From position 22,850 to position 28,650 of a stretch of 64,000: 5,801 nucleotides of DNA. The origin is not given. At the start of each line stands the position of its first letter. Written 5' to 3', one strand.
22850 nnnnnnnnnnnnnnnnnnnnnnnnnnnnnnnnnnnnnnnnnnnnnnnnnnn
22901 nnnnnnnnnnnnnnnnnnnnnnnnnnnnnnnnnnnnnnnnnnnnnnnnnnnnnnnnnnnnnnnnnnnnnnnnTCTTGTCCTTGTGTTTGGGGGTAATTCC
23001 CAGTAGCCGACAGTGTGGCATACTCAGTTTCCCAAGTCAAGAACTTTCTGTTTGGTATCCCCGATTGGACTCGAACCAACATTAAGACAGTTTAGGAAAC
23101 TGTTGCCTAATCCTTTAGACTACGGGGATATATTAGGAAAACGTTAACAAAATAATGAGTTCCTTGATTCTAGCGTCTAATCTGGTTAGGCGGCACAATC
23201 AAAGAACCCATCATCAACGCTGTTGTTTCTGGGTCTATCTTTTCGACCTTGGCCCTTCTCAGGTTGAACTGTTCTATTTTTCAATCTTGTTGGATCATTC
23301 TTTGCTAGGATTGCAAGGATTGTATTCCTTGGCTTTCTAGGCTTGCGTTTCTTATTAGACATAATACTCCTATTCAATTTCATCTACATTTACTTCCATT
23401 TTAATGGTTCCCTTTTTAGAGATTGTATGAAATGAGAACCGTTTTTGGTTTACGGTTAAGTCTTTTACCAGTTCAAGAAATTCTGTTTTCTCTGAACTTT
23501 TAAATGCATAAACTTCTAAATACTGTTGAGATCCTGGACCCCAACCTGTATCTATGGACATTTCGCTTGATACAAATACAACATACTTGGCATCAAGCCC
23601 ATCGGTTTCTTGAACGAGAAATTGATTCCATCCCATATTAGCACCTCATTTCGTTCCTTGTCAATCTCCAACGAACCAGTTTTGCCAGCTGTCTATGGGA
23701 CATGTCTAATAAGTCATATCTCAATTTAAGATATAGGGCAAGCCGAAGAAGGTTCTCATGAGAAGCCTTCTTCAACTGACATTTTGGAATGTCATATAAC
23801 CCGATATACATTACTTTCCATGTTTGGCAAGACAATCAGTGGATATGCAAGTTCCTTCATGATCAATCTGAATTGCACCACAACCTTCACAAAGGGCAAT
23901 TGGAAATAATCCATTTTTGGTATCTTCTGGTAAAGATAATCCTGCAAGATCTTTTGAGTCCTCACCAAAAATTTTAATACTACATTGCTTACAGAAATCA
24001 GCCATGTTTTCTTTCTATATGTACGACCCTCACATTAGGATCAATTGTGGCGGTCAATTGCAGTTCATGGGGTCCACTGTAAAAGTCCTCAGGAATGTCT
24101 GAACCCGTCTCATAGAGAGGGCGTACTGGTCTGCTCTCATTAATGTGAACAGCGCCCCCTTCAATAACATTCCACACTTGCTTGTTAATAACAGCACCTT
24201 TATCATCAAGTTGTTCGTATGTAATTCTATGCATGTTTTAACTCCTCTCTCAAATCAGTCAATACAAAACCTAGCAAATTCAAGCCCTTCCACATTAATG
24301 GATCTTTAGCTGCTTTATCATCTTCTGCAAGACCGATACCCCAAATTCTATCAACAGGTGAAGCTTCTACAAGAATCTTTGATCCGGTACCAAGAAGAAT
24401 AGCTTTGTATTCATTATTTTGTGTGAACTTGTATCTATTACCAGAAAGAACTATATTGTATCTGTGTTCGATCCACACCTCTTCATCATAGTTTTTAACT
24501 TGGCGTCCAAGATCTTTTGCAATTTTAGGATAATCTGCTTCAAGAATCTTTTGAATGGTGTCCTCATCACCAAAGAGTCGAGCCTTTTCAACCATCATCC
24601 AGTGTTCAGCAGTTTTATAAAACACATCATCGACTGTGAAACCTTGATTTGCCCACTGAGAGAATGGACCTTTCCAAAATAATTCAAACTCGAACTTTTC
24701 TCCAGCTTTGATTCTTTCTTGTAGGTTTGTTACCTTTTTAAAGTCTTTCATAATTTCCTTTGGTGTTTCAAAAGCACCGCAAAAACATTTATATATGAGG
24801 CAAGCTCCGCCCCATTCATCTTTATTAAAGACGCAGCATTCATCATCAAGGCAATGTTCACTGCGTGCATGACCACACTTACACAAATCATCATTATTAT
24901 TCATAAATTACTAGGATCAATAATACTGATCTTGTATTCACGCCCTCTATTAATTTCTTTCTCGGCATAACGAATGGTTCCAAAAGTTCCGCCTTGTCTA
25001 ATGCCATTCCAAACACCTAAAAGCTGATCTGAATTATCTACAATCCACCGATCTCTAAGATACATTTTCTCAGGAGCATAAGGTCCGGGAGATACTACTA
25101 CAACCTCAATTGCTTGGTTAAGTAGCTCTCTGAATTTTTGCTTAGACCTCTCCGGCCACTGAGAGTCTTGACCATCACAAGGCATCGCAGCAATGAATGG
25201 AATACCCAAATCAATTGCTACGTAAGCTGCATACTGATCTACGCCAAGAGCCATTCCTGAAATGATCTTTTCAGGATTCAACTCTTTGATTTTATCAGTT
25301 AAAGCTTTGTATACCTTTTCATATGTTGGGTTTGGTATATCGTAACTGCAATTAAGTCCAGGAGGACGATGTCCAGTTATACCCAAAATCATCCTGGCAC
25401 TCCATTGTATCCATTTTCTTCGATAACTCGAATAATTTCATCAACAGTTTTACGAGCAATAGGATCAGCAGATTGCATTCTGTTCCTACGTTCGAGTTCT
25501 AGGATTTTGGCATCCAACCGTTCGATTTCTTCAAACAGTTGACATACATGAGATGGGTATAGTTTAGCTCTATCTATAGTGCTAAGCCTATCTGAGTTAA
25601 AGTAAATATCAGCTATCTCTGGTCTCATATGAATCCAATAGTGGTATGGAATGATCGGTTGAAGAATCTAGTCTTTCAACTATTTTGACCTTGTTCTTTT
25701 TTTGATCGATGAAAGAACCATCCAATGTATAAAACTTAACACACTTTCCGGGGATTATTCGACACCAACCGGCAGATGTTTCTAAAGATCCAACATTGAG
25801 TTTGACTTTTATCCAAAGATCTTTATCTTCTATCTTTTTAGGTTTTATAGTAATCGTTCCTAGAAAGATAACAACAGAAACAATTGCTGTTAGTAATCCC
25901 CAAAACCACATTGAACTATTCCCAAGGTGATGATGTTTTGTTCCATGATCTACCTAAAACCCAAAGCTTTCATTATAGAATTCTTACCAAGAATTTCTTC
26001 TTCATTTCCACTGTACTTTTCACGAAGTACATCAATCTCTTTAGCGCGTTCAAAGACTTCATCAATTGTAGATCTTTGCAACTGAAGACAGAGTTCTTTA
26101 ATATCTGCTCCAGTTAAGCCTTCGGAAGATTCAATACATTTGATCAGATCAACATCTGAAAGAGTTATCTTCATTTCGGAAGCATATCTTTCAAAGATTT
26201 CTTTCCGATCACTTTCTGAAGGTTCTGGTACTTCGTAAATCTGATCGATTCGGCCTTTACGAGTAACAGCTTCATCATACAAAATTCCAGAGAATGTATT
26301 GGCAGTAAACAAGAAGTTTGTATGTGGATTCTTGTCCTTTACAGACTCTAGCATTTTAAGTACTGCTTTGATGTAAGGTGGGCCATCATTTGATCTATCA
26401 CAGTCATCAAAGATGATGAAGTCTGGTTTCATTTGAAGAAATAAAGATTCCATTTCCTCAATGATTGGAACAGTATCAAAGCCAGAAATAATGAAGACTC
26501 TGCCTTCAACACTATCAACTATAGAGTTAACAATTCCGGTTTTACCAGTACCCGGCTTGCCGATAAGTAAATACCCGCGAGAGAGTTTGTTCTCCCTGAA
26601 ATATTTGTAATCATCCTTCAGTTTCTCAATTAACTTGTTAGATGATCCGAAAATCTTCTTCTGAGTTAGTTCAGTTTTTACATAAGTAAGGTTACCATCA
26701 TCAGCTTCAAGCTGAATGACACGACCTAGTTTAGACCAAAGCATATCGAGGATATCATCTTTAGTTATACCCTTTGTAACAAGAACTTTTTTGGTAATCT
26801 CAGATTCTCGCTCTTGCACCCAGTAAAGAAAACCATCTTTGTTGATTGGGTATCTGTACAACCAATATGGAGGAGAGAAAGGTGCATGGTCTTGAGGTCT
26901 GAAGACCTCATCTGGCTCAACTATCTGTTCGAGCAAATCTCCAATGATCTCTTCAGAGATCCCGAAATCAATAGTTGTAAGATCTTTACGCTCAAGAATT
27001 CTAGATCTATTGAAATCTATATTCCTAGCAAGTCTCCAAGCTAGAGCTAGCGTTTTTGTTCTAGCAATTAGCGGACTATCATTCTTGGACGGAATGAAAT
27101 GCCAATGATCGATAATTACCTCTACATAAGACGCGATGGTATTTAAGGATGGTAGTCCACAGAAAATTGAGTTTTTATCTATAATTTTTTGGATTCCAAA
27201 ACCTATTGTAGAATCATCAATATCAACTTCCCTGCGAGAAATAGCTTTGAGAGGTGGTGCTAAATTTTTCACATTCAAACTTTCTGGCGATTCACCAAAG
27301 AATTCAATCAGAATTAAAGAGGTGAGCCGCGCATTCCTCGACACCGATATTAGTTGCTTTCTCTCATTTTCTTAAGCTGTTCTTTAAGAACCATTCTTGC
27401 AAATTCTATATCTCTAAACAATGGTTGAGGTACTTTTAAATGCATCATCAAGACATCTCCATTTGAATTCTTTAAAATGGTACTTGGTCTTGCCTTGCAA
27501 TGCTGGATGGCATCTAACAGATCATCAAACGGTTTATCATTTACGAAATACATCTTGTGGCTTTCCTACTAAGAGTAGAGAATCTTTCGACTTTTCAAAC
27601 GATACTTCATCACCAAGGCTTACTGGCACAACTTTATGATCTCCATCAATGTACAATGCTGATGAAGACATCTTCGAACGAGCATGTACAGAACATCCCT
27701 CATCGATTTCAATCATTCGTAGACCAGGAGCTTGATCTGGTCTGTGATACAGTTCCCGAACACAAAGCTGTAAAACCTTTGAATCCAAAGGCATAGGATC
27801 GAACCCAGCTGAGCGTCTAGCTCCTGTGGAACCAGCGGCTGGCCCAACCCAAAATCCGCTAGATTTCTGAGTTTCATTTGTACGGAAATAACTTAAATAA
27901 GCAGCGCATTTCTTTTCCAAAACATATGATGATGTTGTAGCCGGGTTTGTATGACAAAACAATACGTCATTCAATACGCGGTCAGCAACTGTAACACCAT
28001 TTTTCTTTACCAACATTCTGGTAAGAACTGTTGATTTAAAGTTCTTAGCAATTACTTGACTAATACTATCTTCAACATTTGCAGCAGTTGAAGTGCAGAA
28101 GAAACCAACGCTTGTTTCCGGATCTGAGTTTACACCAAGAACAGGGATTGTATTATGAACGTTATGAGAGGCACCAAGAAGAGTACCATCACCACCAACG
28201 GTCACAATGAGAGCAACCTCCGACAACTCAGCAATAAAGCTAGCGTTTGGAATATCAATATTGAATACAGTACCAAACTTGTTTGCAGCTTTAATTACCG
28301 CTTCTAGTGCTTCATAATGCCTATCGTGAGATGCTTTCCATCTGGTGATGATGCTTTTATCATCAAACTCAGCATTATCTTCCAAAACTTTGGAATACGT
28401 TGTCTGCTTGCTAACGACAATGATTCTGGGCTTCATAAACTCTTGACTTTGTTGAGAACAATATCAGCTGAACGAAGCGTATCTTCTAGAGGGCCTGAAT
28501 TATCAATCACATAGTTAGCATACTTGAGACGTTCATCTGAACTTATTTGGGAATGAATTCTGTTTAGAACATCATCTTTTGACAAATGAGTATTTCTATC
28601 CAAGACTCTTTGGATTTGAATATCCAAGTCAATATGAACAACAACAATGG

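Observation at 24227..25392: Translationally coupled NADAR (YbiA-like) and SLOG/YoqJ-like genes: candidate nucleotide/ADP-ribose processing anti-defence pair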

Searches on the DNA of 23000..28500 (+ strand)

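Call 5: search_dna_similar(query=window:23000-28500:+, collection=phages, mode=near, max_rows=20)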
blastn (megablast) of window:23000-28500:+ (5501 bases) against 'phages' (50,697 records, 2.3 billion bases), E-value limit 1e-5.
No match.

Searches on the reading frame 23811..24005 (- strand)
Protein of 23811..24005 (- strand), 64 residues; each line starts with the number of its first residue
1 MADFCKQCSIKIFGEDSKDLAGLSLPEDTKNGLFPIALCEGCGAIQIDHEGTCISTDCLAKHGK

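Call 3: search_protein_families(library=pfam, proteins=[window:23811-24005:-], max_evalue=0.01)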
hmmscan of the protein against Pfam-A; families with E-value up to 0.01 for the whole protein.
window:23811-24005:- (64 aa): 0 families

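Call 4: search_protein_families(library=phrogs, proteins=[window:23811-24005:-], max_evalue=0.001)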
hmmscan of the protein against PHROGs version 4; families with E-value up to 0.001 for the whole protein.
window:23811-24005:- (64 aa): 1 family
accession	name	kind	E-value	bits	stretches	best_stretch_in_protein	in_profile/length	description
phrog_2210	-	unknown function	6.7e-24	84.6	1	1-59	1-59/66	-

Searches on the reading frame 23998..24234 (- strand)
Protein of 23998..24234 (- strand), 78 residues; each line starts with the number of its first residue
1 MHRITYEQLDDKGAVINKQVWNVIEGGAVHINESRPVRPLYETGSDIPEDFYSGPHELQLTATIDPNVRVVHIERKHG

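Call 3: search_protein_families(library=pfam, proteins=[window:23998-24234:-], max_evalue=0.01)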
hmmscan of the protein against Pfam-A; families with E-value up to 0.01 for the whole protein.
window:23998-24234:- (78 aa): 0 families

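Call 4: search_protein_families(library=phrogs, proteins=[window:23998-24234:-], max_evalue=0.001)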
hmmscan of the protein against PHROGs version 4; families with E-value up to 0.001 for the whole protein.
window:23998-24234:- (78 aa): 0 families

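Call 43: search_protein_families(library=padloc, proteins=[window:23998-24234:-], max_evalue=0.01)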
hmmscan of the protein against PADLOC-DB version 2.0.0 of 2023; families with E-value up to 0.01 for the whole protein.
window:23998-24234:- (78 aa): 0 families

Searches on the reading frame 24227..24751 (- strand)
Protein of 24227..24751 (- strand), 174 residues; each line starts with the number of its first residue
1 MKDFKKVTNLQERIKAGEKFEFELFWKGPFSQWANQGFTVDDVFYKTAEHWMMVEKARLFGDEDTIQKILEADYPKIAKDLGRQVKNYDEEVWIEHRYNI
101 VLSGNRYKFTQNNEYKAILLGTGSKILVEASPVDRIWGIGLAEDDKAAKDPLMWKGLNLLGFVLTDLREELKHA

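Call 68: search_dna_similar(query=window:24227-24751:-, collection=phages, mode=protein, max_rows=60, rows=spread)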
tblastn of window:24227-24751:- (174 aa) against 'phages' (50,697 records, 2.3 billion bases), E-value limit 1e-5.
Records with a match: 726; places in all: 727; records where one place covers at least 80% of the query: 624.
Best place of each record, by identity: <60% 726.
By first word of the organism name: Staphylococcus 233; Escherichia 116; Listeria 54; Enterococcus 47; Bacillus 46; Klebsiella 36; Xanthomonas 20; Prevotella 15; Cronobacter 15; Salmonella 14; and 31 more.
By host as written in the record: Staphylococcus aureus 84; - 75; Listeria monocytogenes 43; Escherichia coli 30; Escherichia coli K-12 MG1655 18; Prevotella sp. 15; Staphylococcus sp. 15; Enterococcus faecalis 14; and 206 more.
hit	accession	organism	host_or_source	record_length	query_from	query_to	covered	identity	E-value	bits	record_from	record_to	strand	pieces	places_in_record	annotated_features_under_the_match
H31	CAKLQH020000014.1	Acinetobacter phage MD-2021a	not known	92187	1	171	98%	46.7%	6e-49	174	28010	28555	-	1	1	ybiA: swarming motility protein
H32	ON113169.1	Enterococcus phage vB_OCPT_Bob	Enterococcus sp.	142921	30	171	82%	50.7%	8e-41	151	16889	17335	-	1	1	hypothetical protein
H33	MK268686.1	Enterococcus phage vB_EfaH_EF1TV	Enterococcus faecalis 1/1112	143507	30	171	82%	50.0%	3e-40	149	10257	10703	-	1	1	putative GTP cyclohydrolase II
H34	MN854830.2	Enterococcus phage PBEF129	Enterococcus faecalis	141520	30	171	82%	50.0%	1e-39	147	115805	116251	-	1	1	putative GTP cyclohydrolase II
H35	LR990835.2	Enterococcus phage Porthos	-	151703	27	171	83%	48.0%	3e-31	123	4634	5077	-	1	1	DUF1768-containing protein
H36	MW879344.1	Erwinia phage pEa_SNUABM_49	Erwinia amylovora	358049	13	172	92%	43.2%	3e-31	124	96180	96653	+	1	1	hypothetical protein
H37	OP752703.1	Stenotrophomonas phage RAS14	Stenotrophomonas maltophilia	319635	18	173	90%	43.9%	8e-32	125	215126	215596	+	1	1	GTP cyclohydrolase II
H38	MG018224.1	Stenotrophomonas phage DLP4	Stenotrophomonas maltophilia D1585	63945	22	171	86%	45.3%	2e-36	139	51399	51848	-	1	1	YbiA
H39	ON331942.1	Stenotrophomonas phage vB_Sm_QDWS359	Stenotrophomonas maltophilia SM102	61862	21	172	87%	44.1%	2e-33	129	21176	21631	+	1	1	GTP cyclohydrolase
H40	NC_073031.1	Janthinobacterium phage vB_JliS-Donnerlittchen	Janthinobacterium lividum EIF1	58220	17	171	89%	42.6%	9e-31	122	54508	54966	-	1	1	hypothetical protein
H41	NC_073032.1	Xanthomonas phage FMYAK-P1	Xanthomonas sp.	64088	18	171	89%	42.2%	1e-31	125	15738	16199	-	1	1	hypothetical protein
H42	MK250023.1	Prevotella phage Lak-B4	Prevotella sp.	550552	14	171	91%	40.9%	4e-32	126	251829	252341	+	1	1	record has no annotation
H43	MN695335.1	Synechococcus phage B23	Synechoccus sp.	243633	21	171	87%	41.8%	1e-30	122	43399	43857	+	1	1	hypothetical protein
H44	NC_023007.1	Bacillus phage vB_BanS-Tsamsa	Bacillus anthracis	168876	18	171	89%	40.1%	1e-21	96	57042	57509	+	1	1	hypothetical protein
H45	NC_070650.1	Klebsiella phage vB_KvM-Eowyn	-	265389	19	161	82%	42.1%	5e-25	105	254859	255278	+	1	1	hyphothetical protein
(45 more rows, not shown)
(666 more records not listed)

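Call 69: get_annotated_region(hit=H31, flank=3500)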
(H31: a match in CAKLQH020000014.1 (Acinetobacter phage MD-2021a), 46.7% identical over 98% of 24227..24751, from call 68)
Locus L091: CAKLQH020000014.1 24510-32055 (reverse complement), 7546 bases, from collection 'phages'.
description: Acinetobacter phage MD-2021a strain 5899STDY8049191 genome assembly, contig: ERS3583567SCcontig000014, whole genome shotgun sequence.
organism: Acinetobacter phage MD-2021a (NCBI taxid 2899278)
taxonomy: Viruses; Duplodnaviria; Heunggongvirae; Uroviricota; Caudoviricetes
host: -; source: not known; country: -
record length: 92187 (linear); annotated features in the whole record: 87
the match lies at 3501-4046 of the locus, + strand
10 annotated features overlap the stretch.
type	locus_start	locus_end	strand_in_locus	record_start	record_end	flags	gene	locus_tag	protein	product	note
CDS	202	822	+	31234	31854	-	yfcG_3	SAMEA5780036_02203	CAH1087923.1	putative glutathione S-transferase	-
CDS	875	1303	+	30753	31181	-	yqaA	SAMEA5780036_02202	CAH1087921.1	inner membrane protein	-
CDS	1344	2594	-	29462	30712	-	entS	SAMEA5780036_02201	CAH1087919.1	putative transporter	-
CDS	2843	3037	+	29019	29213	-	rpmI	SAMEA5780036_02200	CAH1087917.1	50S ribosomal subunit protein L35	-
CDS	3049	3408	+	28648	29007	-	rplT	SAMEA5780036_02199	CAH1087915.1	50S ribosomal protein L20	-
CDS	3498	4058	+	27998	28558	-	ybiA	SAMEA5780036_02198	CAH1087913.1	swarming motility protein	-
CDS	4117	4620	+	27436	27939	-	-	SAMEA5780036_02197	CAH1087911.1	ribosomal-protein-alanine acetyltransferase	-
CDS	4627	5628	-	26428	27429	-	-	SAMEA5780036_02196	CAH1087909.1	Uncharacterised protein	-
CDS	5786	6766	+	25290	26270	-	pheS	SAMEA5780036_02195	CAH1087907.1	phenylalanyl-tRNA synthetase subunit alpha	-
CDS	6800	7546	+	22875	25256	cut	pheT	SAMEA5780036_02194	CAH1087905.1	phenylalanyl-tRNA synthetase subunit beta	-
